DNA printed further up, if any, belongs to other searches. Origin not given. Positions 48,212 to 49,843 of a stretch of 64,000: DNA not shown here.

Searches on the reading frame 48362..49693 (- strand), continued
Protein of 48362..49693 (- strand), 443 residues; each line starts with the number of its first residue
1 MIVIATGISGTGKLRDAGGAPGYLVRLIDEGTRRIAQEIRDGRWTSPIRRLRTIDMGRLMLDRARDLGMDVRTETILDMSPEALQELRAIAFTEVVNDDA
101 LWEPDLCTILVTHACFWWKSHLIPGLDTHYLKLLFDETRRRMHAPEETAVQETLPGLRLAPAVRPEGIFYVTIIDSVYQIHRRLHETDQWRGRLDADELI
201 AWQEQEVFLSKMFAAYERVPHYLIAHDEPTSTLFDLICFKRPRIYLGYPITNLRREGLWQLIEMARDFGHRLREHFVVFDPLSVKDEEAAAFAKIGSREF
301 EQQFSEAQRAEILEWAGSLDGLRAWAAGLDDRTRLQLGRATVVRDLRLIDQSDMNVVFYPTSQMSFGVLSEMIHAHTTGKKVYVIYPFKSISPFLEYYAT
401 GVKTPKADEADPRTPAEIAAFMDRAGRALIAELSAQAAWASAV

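Call 18: find_encoding_contigs(protein=P0034, flank=8000, max_places=1)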
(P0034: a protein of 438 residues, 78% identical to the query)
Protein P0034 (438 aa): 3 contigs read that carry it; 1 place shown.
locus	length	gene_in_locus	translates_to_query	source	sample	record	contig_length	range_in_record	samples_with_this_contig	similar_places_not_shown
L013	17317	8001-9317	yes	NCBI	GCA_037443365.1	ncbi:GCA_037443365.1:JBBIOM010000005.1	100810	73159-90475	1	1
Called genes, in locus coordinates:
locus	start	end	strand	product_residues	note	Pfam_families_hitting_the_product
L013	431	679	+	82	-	-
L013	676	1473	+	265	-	PF08543:Phos_pyr_kin, PF00294:PfkB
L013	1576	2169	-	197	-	-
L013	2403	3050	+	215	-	PF00881:Nitroreductase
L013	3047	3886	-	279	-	PF24741:AlkZ-rel, PF06224:AlkZ-like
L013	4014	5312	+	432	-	PF00675:Peptidase_M16, PF05193:Peptidase_M16_C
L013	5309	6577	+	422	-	PF00675:Peptidase_M16, PF05193:Peptidase_M16_C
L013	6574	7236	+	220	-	PF03807:F420_oxidored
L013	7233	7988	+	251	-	PF01996:F420_ligase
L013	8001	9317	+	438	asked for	-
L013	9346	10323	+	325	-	PF01926:MMR_HSR1, PF02421:FeoB_N, PF02824:TGS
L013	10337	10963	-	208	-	PF06055:ExoD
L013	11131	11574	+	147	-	PF01590:GAF, PF13185:GAF_2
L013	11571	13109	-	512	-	PF02511:Thy1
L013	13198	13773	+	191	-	PF00293:NUDIX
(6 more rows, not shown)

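Call 21: search_solved_structures(query=A2, max_evalue=10, show_alignments=3)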
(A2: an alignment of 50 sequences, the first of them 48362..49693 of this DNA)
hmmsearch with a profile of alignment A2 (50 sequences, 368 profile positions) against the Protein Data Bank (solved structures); distinct sequences matched with E-value up to 10: 26.
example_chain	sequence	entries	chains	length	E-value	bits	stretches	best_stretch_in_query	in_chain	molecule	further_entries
6ln3_A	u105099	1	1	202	1.4e-12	50.1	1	2-135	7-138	Adenylate kinase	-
1nks_A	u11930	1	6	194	2.9e-10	42.5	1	3-122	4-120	ADENYLATE KINASE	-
6pjw_A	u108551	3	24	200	2.4e-09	39.5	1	2-126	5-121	Adenylate kinase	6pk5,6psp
3h86_B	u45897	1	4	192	1.9e-08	36.6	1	2-147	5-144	Adenylate kinase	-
1ki9_A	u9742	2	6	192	2.1e-08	36.4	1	3-122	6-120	adenylate kinase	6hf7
1kht_A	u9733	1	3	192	2e-07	33.2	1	2-121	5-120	adenylate kinase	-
4pjq_A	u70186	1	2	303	0.0041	19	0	8-37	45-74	Pentatricopeptide repeat protein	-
7owe_E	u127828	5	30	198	0.0097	17.8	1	1-127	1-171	Adenylate kinase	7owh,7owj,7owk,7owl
9r72_B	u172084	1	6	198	0.015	17.2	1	1-127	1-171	Adenylate kinase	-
4pjr_A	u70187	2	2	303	0.037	15.9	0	8-35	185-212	Pentatricopeptide repeat protein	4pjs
6n9l_A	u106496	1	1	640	0.16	13.7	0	3-36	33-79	UvrABC system protein A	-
9cm0_0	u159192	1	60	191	0.19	13.5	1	3-155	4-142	Novel designed icosahedral nanoparticle I3-A7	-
3pih_A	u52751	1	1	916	0.34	12.7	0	3-36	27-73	UvrABC system protein A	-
3ux8_A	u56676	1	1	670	0.7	11.7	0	3-24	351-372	Excinuclease ABC, A subunit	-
4hx9_A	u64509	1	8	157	1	11.1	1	268-329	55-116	Nucleoside deoxyribosyltransferase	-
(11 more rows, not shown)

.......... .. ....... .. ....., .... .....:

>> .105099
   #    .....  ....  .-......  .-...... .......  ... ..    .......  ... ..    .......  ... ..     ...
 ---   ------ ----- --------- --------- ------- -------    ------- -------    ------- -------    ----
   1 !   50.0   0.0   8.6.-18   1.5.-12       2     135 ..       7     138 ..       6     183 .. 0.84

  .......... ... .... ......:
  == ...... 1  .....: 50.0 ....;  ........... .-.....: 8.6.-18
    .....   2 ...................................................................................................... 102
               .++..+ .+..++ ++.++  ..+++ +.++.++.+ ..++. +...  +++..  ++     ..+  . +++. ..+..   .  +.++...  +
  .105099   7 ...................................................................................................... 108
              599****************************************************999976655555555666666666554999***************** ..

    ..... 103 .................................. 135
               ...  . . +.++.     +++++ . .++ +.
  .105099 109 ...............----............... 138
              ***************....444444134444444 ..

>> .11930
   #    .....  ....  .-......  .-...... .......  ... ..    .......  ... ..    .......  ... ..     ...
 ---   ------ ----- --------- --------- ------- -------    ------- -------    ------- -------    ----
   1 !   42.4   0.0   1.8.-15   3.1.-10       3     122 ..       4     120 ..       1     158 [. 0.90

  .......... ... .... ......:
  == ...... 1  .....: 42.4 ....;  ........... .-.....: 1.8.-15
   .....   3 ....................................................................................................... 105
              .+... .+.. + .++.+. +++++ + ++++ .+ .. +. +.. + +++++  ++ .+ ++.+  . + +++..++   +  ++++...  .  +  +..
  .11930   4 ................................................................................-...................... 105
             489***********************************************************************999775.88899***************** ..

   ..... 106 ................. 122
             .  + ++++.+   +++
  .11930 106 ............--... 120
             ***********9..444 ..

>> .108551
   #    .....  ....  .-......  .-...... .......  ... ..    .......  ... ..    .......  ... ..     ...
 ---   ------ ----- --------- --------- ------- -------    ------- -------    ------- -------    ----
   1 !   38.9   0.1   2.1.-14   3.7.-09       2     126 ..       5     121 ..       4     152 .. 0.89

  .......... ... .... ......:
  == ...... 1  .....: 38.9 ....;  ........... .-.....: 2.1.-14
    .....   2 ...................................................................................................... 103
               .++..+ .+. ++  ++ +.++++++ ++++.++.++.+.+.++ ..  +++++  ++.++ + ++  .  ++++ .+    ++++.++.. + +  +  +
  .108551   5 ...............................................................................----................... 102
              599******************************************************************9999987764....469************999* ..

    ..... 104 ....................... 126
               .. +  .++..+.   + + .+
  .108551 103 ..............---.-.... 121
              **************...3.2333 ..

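Call 28: predict_structure(alignment_id=A2)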
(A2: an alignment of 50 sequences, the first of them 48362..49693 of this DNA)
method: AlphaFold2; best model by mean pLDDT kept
length: 443 residues; sequences in the alignment: 50
mean_pLDDT: 90.3   pTM: 0.90
mean pLDDT of the five models: 90.3, 89.2, 88.9, 88.4, 87.2
residues with pLDDT >= 90: 316; 70-90: 100; 50-70: 20; < 50: 7
segments of 3 or more residues with pLDDT < 50: 161-163
pLDDT, mean of each block of 10 residues (from residue 1): 96 94 98 97 94 96 92 89 91 91 94 93 89 87 60 52 67 97 93 94 97 93 97 93 95 83 92 96 88 85 84 92 95 95 95 97 92 96 95 90 93 90 96 88 55
secondary structure, 60 per line:
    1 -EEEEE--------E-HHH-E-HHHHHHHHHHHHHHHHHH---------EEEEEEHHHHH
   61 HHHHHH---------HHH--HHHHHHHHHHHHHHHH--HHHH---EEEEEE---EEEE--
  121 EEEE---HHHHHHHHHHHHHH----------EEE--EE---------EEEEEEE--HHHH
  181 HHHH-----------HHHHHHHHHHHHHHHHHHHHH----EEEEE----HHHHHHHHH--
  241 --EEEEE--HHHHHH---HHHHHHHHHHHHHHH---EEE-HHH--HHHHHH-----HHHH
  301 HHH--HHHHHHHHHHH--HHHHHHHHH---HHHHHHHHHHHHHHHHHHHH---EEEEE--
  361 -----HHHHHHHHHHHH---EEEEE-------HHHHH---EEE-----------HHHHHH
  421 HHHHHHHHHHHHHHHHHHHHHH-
elements in order: E2-6 H23-40 E50-55 H56-66 H81-96 H99-102 E106-111 E115-118 E121-124 H128-141 E152-154 E168-174 H177-184 H196-216 E221-225 H230-238 E243-247 H250-255 H259-273 E277-279 H286-291 H297-303 H306-316 H319-327 H331-350 E354-358 H366-377 E381-385 H393-397 E401-403 H415-442

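Call 31: fold_search(model_id=the predicted structure, library=pdb)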
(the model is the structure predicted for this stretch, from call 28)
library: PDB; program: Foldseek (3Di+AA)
matches with E <= 10: 1039; with E <= 0.001: 40
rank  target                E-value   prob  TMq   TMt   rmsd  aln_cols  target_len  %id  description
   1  6ln3                  2.0e-08  1.00  0.36  0.74   4.2       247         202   17  Crystal structure of adenylate kinase from an extremophilic archaeon Aeropyrum pernix with ATP and AMP (released 2020-04-22)
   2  6pk5_F                2.4e-08  1.00  0.34  0.72   4.3       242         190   14  Adenylate kinase from Methanococcus igneus - apo form (released 2020-07-01)
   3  1kht_A                3.1e-08  1.00  0.33  0.70   4.6       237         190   14  Adenylate kinase from Methanococcus voltae (released 2003-06-03)
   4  6pk5_A                5.7e-08  1.00  0.34  0.73   5.1       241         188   14  Adenylate kinase from Methanococcus igneus - apo form (released 2020-07-01)
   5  1ki9_B                6.0e-08  1.00  0.35  0.72   4.2       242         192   12  Adenylate kinase from Methanococcus thermolithotrophicus (released 2003-06-03)
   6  7owe_C                8.3e-08  1.00  0.31  0.64   5.5       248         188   15  Odinarchaeota Adenylate kinase (OdinAK) in complex with inhibitor Ap5a (released 2022-09-28)
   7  6pjw_A                8.8e-08  1.00  0.37  0.80   3.4       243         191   13  Adenylate kinase from Methanococcus igneus - AMP bound form (released 2020-01-22)
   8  6pk5_C                1.9e-07  1.00  0.35  0.73   4.2       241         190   13  Adenylate kinase from Methanococcus igneus - apo form (released 2020-07-01)
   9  6pk5_E                2.4e-07  1.00  0.35  0.73   4.1       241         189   14  Adenylate kinase from Methanococcus igneus - apo form (released 2020-07-01)
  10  1nks_A                2.5e-07  1.00  0.34  0.69   4.9       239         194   15  ADENYLATE KINASE FROM SULFOLOBUS ACIDOCALDARIUS (released 1998-12-09)
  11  7owe_D                3.1e-07  1.00  0.33  0.68   4.4       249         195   13  Odinarchaeota Adenylate kinase (OdinAK) in complex with inhibitor Ap5a (released 2022-09-28)
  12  7owh_B                3.1e-07  1.00  0.32  0.67   5.0       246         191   14  Odinarchaeota Adenylate kinase (OdinAK) native structure (released 2022-09-28)
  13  7owl_B                3.9e-07  1.00  0.32  0.66   5.0       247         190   14  Odinarchaeota Adenylate kinase (OdinAK) in complex with CTP (released 2022-09-28)
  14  7owk_A                4.5e-07  1.00  0.32  0.66   5.2       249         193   14  Odinarchaeota Adenylate kinase (OdinAK) in complex with dTTP (released 2022-09-28)
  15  1ki9_A                5.4e-07  1.00  0.34  0.72   4.3       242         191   13  Adenylate kinase from Methanococcus thermolithotrophicus (released 2003-06-03)
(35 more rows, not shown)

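Call 40: search_protein_representatives(alignment_id=A2)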
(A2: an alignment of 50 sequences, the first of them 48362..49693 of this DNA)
Query: 50 sequences, 368 profile positions. Proteins with E-value up to 0.001 (for the whole library): 1924; up to 1e-10: 1132; up to 1e-30: 377. The best 150 are listed.
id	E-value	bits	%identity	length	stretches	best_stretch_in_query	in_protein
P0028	2.7e-167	572.5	-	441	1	1-367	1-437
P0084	4.4e-128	443.4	-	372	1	1-357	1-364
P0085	2.4e-122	424.6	-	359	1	1-356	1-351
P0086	3.0e-114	397.9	-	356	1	1-360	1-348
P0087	5.2e-110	384.0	-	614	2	3-357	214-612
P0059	2.2e-109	381.9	-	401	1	1-256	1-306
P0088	9.0e-109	379.9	-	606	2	3-358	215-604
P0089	2.5e-107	375.2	-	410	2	55-353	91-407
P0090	5.8e-107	373.9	-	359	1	1-358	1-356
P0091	8.4e-107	373.4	-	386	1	1-356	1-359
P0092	8.1e-104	363.6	-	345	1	1-359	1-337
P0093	1.2e-103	363.0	-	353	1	1-358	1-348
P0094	4.9e-101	354.4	-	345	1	1-352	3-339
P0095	1.0e-100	353.4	-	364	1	2-357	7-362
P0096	4.9e-100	351.1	-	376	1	1-356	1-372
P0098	1.3e-96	339.9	-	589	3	3-239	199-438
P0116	5.4e-88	311.5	-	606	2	3-358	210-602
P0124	2.2e-83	296.4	-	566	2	2-353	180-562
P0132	2.0e-77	276.7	-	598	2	2-363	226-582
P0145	1.3e-74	267.5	-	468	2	2-301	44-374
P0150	4.4e-73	262.4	-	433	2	8-301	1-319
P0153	2.7e-72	259.9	-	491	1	3-357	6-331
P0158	1.0e-70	254.7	-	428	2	1-261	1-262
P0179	8.0e-67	241.9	-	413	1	2-327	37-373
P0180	1.4e-66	241.1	-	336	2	3-242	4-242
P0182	1.7e-66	240.8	-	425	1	1-356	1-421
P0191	3.5e-65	236.4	-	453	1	3-356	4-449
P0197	1.6e-64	234.2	-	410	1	1-352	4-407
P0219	9.2e-59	215.3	-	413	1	2-360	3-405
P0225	5.9e-58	212.7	-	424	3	1-165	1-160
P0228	1.2e-57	211.7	-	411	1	92-326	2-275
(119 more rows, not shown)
